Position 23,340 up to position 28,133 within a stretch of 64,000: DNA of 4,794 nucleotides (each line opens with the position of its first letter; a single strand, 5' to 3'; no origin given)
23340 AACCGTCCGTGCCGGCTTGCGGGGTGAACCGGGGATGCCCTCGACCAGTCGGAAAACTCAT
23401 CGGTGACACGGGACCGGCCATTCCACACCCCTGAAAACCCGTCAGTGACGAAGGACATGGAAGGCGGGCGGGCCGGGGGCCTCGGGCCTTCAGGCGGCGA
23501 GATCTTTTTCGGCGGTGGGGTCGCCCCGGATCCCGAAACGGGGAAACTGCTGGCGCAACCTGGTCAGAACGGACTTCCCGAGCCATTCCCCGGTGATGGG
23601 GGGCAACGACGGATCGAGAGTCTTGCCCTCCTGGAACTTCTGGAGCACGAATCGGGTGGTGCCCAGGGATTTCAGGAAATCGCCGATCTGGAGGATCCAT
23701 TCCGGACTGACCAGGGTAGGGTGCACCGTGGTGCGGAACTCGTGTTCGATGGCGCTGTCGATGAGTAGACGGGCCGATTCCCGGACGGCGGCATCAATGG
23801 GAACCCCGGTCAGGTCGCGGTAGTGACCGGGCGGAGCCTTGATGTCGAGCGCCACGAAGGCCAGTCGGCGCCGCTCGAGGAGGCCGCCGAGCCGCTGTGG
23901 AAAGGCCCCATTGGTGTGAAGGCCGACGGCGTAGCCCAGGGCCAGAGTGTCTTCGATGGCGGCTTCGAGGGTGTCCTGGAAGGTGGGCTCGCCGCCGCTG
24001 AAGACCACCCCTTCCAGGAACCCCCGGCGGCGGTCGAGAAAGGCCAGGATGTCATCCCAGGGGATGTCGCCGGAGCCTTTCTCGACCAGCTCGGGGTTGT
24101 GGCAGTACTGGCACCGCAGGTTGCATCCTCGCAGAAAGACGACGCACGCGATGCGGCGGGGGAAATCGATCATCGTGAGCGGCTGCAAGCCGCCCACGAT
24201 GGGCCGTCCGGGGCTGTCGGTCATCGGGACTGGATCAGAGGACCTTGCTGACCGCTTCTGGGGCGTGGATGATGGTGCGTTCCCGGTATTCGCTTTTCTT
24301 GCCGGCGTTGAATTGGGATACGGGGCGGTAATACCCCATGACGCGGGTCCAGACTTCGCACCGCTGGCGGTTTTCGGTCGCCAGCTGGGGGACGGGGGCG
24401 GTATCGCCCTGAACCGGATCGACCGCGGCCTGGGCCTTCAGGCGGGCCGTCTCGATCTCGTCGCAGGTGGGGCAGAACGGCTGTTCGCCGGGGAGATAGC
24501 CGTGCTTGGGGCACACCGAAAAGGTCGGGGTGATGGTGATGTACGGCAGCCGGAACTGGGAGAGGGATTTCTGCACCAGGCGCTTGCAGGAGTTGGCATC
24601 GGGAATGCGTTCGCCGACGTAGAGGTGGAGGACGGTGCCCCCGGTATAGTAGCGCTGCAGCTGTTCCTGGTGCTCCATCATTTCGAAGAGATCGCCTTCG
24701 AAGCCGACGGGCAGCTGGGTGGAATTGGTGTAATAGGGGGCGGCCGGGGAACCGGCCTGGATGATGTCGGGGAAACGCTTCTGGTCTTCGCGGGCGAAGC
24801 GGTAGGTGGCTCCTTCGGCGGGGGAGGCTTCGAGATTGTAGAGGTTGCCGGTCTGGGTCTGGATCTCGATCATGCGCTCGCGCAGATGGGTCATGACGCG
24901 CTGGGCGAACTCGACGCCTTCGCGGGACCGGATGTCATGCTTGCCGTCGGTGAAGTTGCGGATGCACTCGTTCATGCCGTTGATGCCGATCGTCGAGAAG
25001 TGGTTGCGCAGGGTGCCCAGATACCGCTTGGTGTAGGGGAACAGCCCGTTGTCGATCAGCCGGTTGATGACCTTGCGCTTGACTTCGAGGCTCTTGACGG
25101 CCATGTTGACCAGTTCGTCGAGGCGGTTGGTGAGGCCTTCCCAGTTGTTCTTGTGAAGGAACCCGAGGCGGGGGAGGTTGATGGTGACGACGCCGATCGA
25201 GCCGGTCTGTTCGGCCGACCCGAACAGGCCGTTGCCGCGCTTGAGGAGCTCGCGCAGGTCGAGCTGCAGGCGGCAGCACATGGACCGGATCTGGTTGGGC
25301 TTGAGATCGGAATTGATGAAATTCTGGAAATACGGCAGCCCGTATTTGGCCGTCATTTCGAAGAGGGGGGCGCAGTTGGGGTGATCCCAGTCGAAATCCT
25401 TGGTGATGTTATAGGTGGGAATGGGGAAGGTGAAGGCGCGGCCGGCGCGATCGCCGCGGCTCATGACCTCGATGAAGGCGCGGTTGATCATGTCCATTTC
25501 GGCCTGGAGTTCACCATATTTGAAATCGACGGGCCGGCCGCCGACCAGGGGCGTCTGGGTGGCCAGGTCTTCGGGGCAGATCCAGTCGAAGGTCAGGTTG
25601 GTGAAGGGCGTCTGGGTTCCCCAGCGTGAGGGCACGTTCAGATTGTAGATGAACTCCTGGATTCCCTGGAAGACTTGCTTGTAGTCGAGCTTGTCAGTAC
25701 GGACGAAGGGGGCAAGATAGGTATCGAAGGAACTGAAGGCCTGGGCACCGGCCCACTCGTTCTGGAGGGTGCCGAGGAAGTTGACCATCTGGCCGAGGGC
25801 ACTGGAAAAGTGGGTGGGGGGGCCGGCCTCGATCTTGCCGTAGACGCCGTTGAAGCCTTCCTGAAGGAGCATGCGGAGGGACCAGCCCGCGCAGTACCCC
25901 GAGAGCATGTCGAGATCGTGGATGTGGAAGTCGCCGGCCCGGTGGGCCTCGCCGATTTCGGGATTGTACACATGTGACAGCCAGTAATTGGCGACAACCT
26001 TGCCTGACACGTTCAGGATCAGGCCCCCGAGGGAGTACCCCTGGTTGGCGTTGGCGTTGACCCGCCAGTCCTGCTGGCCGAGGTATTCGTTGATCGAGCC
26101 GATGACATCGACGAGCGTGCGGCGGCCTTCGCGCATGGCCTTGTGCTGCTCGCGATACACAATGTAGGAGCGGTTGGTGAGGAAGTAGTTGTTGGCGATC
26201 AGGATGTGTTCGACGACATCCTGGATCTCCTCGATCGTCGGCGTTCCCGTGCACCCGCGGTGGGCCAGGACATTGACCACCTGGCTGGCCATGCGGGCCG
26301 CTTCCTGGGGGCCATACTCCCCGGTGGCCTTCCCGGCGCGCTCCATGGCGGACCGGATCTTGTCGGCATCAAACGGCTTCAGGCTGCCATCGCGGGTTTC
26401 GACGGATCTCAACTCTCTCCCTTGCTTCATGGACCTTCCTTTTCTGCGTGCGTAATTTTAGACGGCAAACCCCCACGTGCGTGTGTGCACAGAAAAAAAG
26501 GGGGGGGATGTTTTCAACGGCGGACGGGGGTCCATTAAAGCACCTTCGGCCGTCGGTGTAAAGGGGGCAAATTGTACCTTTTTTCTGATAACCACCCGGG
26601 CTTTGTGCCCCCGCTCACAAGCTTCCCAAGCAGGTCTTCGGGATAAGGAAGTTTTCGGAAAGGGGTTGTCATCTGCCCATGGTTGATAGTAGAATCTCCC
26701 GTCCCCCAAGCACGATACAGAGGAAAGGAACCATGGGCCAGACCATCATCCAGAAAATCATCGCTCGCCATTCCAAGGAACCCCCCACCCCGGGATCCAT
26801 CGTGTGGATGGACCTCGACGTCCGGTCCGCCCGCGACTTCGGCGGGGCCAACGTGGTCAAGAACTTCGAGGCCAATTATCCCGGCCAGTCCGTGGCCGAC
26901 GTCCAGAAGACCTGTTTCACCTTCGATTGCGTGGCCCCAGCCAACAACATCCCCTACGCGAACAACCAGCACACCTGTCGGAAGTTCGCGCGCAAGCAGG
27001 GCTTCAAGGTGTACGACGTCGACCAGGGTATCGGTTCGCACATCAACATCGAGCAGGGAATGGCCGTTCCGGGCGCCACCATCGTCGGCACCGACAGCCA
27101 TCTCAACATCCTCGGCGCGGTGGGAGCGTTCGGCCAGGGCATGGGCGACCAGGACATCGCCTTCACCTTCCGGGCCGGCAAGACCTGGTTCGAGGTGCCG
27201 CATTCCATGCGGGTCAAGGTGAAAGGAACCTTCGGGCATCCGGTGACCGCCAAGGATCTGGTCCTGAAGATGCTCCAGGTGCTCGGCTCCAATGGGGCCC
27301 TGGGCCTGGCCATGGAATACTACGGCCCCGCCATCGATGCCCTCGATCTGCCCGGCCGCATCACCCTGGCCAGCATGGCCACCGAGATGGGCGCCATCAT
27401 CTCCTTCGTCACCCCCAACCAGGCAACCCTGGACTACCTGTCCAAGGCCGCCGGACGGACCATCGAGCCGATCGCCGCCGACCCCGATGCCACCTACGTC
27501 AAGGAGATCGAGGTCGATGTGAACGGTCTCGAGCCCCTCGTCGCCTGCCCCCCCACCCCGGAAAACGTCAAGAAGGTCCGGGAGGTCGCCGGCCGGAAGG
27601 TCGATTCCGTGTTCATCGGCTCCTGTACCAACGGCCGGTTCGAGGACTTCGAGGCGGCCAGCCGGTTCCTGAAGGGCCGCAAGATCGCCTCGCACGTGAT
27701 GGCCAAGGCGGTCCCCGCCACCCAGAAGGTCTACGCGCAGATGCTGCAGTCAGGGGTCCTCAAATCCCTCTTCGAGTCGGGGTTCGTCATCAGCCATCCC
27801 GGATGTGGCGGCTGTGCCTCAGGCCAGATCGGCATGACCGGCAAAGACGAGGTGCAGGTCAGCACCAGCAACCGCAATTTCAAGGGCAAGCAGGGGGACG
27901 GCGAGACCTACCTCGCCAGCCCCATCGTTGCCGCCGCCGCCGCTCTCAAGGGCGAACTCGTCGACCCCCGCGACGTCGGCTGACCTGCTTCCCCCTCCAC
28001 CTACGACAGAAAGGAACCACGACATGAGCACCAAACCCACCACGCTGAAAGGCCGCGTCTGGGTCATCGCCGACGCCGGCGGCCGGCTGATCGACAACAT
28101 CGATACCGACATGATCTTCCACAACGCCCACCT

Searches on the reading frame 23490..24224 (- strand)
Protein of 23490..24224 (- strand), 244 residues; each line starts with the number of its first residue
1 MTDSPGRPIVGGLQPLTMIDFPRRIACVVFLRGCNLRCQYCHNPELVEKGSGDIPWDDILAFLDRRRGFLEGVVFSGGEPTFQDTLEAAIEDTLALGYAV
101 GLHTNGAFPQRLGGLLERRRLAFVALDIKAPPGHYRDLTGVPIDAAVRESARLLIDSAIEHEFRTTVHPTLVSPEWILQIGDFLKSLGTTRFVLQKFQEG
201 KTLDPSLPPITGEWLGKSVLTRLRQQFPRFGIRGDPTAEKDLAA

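Call 37: search_protein_families(library=pfam, proteins=[window:23490-24224:-], max_evalue=0.0001)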
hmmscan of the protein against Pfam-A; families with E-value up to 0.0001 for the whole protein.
window:23490-24224:- (244 aa): 2 families
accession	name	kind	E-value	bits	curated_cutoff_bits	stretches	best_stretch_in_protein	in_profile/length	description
PF04055.27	Radical_SAM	-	2.7e-15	57.4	29.5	1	29-170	2-153/166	Radical SAM superfamily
PF13353.11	Fer4_12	-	8e-08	33.1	22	1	26-84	7-67/137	4Fe-4S single cluster domain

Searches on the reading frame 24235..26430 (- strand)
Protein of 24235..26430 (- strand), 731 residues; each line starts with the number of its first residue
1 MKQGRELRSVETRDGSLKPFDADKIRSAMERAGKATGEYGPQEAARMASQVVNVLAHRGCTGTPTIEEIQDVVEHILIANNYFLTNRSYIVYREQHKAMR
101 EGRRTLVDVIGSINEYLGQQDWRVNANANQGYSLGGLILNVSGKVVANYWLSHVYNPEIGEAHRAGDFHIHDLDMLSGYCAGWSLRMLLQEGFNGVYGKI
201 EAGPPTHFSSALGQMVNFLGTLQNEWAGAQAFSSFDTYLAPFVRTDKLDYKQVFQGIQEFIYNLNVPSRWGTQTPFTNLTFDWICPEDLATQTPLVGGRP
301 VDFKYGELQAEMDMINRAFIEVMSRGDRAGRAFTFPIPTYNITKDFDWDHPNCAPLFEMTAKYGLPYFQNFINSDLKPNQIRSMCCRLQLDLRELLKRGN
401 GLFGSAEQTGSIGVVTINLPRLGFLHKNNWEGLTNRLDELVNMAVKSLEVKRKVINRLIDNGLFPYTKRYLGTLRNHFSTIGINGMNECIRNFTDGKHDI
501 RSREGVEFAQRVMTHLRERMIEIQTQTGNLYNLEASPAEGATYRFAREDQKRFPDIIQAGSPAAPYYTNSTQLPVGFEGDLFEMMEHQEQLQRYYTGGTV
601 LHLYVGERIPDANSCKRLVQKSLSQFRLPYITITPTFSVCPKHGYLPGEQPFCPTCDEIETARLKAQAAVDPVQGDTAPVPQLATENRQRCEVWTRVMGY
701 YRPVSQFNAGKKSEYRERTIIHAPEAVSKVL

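Call 37: search_protein_families(library=pfam, proteins=[window:24235-26430:-], max_evalue=0.0001)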
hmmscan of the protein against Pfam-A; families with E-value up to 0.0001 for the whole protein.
window:24235-26430:- (731 aa): 2 families
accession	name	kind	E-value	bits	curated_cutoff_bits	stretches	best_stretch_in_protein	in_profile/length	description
PF13597.11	NRDD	-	4.9e-183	610.2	26.2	1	127-719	2-560/562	Anaerobic ribonucleoside-triphosphate reductase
PF03477.21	ATP-cone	-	2.5e-21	76.4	25.8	1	9-97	2-87/88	ATP cone domain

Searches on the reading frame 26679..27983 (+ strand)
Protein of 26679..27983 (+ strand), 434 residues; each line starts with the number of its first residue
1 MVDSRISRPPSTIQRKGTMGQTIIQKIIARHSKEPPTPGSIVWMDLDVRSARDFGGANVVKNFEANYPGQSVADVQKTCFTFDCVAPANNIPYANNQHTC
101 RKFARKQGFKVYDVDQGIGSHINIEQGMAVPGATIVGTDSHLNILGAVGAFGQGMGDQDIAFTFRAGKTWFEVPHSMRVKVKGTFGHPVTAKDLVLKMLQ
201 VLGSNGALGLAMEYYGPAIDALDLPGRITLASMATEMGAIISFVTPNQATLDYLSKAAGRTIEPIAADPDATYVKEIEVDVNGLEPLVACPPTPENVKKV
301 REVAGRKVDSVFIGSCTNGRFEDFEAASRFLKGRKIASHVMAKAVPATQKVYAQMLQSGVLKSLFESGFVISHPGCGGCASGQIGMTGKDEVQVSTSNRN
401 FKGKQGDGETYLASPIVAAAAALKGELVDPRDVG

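Call 37: search_protein_families(library=pfam, proteins=[window:26679-27983:+], max_evalue=0.0001)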
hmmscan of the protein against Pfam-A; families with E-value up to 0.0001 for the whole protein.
window:26679-27983:+ (434 aa): 1 family
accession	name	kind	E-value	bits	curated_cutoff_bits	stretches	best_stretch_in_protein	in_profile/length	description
PF00330.25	Aconitase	-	4.1e-86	290.2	28.7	2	26-302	2-305/463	Aconitase family (aconitate hydratase)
